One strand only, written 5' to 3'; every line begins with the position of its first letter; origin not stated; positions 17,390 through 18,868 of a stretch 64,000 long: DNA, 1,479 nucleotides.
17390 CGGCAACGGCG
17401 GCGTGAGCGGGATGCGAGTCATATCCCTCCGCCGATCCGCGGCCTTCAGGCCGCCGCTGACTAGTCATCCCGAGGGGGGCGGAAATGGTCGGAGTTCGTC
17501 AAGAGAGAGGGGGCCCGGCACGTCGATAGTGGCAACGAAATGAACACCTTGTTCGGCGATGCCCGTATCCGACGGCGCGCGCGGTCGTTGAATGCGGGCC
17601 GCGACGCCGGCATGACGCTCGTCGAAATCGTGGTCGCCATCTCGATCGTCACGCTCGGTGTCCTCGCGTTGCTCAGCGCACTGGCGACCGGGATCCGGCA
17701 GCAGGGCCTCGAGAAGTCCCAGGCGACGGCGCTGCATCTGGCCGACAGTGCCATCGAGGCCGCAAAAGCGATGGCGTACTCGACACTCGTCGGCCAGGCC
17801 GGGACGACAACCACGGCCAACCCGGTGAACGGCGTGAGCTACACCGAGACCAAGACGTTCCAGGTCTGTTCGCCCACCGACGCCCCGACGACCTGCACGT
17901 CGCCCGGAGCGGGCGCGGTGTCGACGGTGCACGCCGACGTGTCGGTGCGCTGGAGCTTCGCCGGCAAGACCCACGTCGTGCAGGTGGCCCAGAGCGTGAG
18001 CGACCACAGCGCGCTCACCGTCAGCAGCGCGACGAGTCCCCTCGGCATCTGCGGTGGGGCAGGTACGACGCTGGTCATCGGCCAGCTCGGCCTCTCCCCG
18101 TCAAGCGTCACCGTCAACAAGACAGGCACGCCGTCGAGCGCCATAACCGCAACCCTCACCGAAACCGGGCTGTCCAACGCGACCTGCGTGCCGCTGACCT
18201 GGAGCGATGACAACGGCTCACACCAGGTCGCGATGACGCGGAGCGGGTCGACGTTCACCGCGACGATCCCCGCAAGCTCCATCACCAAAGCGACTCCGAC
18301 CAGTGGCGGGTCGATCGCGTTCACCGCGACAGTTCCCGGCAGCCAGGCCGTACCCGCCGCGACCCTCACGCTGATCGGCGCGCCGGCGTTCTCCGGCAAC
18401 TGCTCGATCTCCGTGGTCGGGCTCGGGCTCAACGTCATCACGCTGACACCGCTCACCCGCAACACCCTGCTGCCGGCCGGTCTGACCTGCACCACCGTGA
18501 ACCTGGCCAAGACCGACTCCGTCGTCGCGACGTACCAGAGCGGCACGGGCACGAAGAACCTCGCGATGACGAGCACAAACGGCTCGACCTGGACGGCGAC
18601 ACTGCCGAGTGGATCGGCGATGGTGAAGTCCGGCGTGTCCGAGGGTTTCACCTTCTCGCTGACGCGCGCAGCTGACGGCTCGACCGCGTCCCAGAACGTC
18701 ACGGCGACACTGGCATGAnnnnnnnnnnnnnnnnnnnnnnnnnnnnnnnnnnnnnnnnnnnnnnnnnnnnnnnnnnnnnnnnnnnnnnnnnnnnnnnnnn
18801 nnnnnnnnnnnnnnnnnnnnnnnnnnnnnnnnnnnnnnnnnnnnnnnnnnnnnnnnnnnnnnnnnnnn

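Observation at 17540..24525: Tandemly duplicated type IV pilin-like gene triplets (large pilin / pseudopilin / PilX-N-like) with no ATPase or prepilin peptidase nearby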

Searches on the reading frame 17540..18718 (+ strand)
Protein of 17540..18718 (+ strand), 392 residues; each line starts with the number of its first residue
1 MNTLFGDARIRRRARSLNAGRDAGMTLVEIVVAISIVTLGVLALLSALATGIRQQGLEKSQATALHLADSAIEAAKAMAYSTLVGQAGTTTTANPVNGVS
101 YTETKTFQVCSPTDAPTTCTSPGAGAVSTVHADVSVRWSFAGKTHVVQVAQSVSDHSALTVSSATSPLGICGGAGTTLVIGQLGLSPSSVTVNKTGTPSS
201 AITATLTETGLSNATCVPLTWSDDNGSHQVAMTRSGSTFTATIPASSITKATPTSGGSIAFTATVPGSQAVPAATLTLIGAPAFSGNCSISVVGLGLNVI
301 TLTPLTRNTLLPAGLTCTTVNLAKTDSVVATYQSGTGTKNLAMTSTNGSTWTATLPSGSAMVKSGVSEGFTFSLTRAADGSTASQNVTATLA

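Call 3: search_protein_families(library=pfam, proteins=[window:17540-18718:+], max_evalue=1)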
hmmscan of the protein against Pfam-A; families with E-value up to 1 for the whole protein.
window:17540-18718:+ (392 aa): 3 families
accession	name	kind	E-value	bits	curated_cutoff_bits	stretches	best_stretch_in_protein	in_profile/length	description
PF07963.17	N_methyl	-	0.00039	20.3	21.2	1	21-45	3-27/27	Prokaryotic N-terminal methylation motif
PF22184.2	CBM_56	-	0.0014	19.3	27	1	324-357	20-53/75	Carbohydrate binding module family 56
PF11773.13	ComGE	-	0.25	11.7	25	1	27-76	2-51/82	Competence system putative prepilin ComGE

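Call 4: search_protein_families(library=ncbifam, proteins=[window:17540-18718:+], max_evalue=1)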
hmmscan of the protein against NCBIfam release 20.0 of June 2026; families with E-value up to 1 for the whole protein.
window:17540-18718:+ (392 aa): 5 families
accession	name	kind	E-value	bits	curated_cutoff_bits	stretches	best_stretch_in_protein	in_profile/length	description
TIGR02523.1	type_IV_pilV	equivalog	2.4e-06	28.1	52.2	1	23-106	2-83/139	type IV pilus modification protein PilV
TIGR01707.1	gspI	equivalog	4.6e-06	27.1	44.35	1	24-75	1-52/101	type II secretion system minor pseudopilin GspI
NF041013.1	T4P_ComGE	equivalog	0.00018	21.5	49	1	24-76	5-57/83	competence type IV pilus minor pilin ComGE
NF047828.1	T3SSXpsI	equivalog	0.012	15.6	150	1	24-79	3-58/132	type II secretion system protein XpsI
TIGR02532.1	IV_pilin_GFxxxE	domain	0.11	12.4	16.3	1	23-44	2-23/24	prepilin-type N-terminal cleavage/methylation domain-containing protein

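Call 38: find_homologous_proteins(query=window:17540-18718:+, max_evalue=0.001)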
Query window:17540-18718:+ (392 aa): 60 proteins with E <= 0.001 among 8000 candidates.
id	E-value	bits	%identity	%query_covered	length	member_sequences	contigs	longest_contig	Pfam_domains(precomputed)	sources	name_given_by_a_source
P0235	4.6e-232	787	99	100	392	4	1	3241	-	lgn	-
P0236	2.2e-188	644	85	95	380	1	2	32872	-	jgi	jgi:Tfp pilus assembly protein PilV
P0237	5.2e-181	620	79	98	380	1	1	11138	-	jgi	jgi:prepilin-type N-terminal cleavage/methylation domain-containing protein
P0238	2.4e-179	614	84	94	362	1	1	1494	-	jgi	jgi:type II secretory pathway pseudopilin PulG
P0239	9.4e-178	609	77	98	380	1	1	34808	-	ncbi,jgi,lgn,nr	ncbi:MAG TPA: type II secretion system protein [Mycobacteriales bacterium]|jgi:type II secretory pat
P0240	1.4e-176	605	78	94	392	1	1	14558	-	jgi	jgi:Tfp pilus assembly protein PilV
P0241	2.9e-176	604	80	96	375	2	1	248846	PF07963.18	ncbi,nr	ncbi:MAG TPA: type II secretion system protein [Mycobacteriales bacterium]|nr:type II secretion syst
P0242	2.6e-173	594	76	100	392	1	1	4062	-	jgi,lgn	jgi:Tfp pilus assembly protein PilV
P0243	1.7e-168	578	78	94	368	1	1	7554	-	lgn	-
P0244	5.6e-168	577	77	95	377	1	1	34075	PF07963.18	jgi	jgi:prepilin-type N-terminal cleavage/methylation domain-containing protein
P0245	3.2e-167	574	72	97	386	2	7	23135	PF07963.18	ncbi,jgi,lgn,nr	ncbi:MAG TPA: prepilin-type N-terminal cleavage/methylation domain-containing protein [Mycobacterial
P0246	5.3e-167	573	76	94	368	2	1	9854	-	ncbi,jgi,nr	ncbi:MAG TPA: hypothetical protein VHV76_15760 [Mycobacteriales bacterium]|jgi:type II secretory pat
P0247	5.3e-166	570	73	97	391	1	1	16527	PF07963.18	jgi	jgi:prepilin-type N-terminal cleavage/methylation domain-containing protein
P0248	2.3e-157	542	71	91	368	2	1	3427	-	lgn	-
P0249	5.5e-156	537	68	97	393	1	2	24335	-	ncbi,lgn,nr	ncbi:MAG TPA: hypothetical protein VHE57_13790 [Mycobacteriales bacterium]|nr:hypothetical protein [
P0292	2.2e-59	220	43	95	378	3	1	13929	PF07963.18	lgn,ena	-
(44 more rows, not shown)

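Call 49: predict_structure(alignment_id=A3)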
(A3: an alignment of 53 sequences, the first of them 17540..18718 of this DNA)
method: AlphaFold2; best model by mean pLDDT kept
length: 392 residues; sequences in the alignment: 53
mean_pLDDT: 77.7   pTM: 0.53
mean pLDDT of the five models: 77.7, 77.8, 76.9, 75.2, 73.3
residues with pLDDT >= 90: 95; 70-90: 194; 50-70: 65; < 50: 38
segments of 3 or more residues with pLDDT < 50: 1-22, 175-178, 296-305
pLDDT, mean of each block of 10 residues (from residue 1): 41 45 63 86 82 86 90 80 84 88 91 73 70 90 88 63 54 54 87 87 85 78 90 86 91 85 66 86 86 48 50 86 93 83 93 84 70 90 84 54
secondary structure, 60 per line:
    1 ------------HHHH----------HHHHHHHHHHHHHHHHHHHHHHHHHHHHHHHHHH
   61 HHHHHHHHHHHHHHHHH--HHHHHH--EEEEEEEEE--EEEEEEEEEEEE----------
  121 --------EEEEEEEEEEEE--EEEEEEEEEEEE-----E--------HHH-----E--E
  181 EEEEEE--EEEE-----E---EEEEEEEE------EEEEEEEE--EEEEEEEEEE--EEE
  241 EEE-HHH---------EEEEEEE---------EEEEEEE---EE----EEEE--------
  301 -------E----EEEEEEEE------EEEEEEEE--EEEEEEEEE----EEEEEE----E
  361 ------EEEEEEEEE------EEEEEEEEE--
elements in order: H13-16 H27-77 H80-85 E88-96 E99-110 E129-140 E143-154 E180-186 E189-192 E202-209 E216-223 E226-235 E238-243 E257-263 E273-279 E289-292 E313-320 E327-334 E337-345 E350-355 E367-375 E382-390

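Call 53: fold_search(model_id=the predicted structure, library=pdb)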
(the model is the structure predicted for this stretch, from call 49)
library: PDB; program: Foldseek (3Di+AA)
matches with E <= 10: 1696; with E <= 0.001: 66
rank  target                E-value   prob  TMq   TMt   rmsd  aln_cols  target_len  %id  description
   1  4be5_A                8.7e-06  1.00  0.17  0.26  20.2       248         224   12  V. cholera biofilm scaffolding protein RbmA (released 2013-12-18)
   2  4be6_A                1.1e-05  1.00  0.17  0.26  20.3       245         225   13  V. cholera biofilm scaffolding protein RbmA (released 2013-12-18)
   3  4kkr_A                1.2e-05  1.00  0.17  0.26  20.2       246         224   13  Crystal structure of Vibrio cholerae RbmA (crystal form 3) (released 2013-05-22)
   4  7q62_B                1.4e-05  1.00  0.19  0.10  20.1       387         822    8  Structure of TEV cleaved A2ML1 dimer (A2ML1-TT dimer) (released 2022-04-20)
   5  7q62_A                1.7e-05  1.00  0.17  0.07  19.7       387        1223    8  Structure of TEV cleaved A2ML1 dimer (A2ML1-TT dimer) (released 2022-04-20)
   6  4kkp_B                1.9e-05  1.00  0.17  0.25  20.2       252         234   13  Crystal structure of Vibrio cholerae RbmA (crystal form 2) (released 2013-05-22)
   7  7s62                  2.4e-05  1.00  0.21  0.08  16.9       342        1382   11  Locally refined protomer structure of native-form oocyte/egg Alpha-2-Macroglobulin (A2Moo) tetramer (released 2022-01-05)
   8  5gni_A                3.2e-05  1.00  0.22  0.37   9.6       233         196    9  The crystal structure of PECAM-1 IgL1-2 trans-homophilic dimer (released 2016-12-21)
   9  4kkq_B                3.7e-05  1.00  0.17  0.25  20.4       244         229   12  Crystal structure of Vibrio cholerae RbmA (crystal form 1) (released 2013-05-22)
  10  4mmx_A                4.8e-05  1.00  0.20  0.10  21.0       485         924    8  Integrin AlphaVBeta3 ectodomain bound to the tenth domain of Fibronectin (released 2014-03-26)
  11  9g93_A                4.8e-05  0.99  0.17  0.12  19.4       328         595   12  CryoET structure of the in vitro grown Bacillus anthracis Sap S-layer (released 2024-12-18)
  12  4kkq_A                7.2e-05  1.00  0.17  0.26  20.4       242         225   13  Crystal structure of Vibrio cholerae RbmA (crystal form 1) (released 2013-05-22)
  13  5g50_B                7.5e-05  1.00  0.17  0.25  20.1       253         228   13  Vibrio cholerae scaffolding protein RbmA in complex with magnesium. (released 2017-11-29)
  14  8d6a_B                8.3e-05  0.97  0.18  0.18  24.7       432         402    7  Cryo-EM structure of human LIF signaling complex: model containing the interaction core region (released 2023-03-29)
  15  4kkp_A                1.1e-04  1.00  0.17  0.25  20.2       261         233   12  Crystal structure of Vibrio cholerae RbmA (crystal form 2) (released 2013-05-22)
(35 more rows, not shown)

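Call 64: find_encoding_contigs(protein=P0292, flank=10000, max_places=3)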
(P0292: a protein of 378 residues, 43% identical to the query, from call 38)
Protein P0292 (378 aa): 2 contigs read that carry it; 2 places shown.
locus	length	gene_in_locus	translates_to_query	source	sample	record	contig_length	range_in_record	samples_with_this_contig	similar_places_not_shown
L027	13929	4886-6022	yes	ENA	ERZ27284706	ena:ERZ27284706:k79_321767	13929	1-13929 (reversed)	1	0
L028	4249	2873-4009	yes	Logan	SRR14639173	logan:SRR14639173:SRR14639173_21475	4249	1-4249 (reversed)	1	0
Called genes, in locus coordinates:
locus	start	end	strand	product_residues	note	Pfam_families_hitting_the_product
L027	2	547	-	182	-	?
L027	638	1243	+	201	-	PF13399:LytR_C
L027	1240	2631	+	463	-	PF03007:WS_DGAT_cat, PF06974:WS_DGAT_C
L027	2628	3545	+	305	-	PF01734:Patatin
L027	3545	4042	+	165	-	PF21853:DUF6912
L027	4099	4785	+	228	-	-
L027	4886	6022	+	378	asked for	PF07963:N_methyl (weak)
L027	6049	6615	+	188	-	-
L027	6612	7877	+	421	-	PF23981:DUF7305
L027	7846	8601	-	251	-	-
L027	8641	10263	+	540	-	PF00171:Aldedh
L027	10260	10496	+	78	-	-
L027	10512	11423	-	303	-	PF00082:Peptidase_S8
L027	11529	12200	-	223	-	PF02698:DUF218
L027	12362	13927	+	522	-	?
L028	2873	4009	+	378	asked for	PF07963:N_methyl (weak)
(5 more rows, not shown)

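Call 69: search_solved_structures(query=A3, max_evalue=10, show_alignments=1)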
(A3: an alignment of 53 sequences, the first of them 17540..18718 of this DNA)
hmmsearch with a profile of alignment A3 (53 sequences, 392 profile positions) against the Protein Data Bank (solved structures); distinct sequences matched with E-value up to 10: 2.
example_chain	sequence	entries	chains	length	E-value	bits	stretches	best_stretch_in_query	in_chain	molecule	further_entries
7tgg_A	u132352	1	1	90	0.33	13.2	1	8-75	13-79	Geopilin domain 1 protein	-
9egp_A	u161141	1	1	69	0.65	12.2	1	20-74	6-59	Geopilin domain 1 protein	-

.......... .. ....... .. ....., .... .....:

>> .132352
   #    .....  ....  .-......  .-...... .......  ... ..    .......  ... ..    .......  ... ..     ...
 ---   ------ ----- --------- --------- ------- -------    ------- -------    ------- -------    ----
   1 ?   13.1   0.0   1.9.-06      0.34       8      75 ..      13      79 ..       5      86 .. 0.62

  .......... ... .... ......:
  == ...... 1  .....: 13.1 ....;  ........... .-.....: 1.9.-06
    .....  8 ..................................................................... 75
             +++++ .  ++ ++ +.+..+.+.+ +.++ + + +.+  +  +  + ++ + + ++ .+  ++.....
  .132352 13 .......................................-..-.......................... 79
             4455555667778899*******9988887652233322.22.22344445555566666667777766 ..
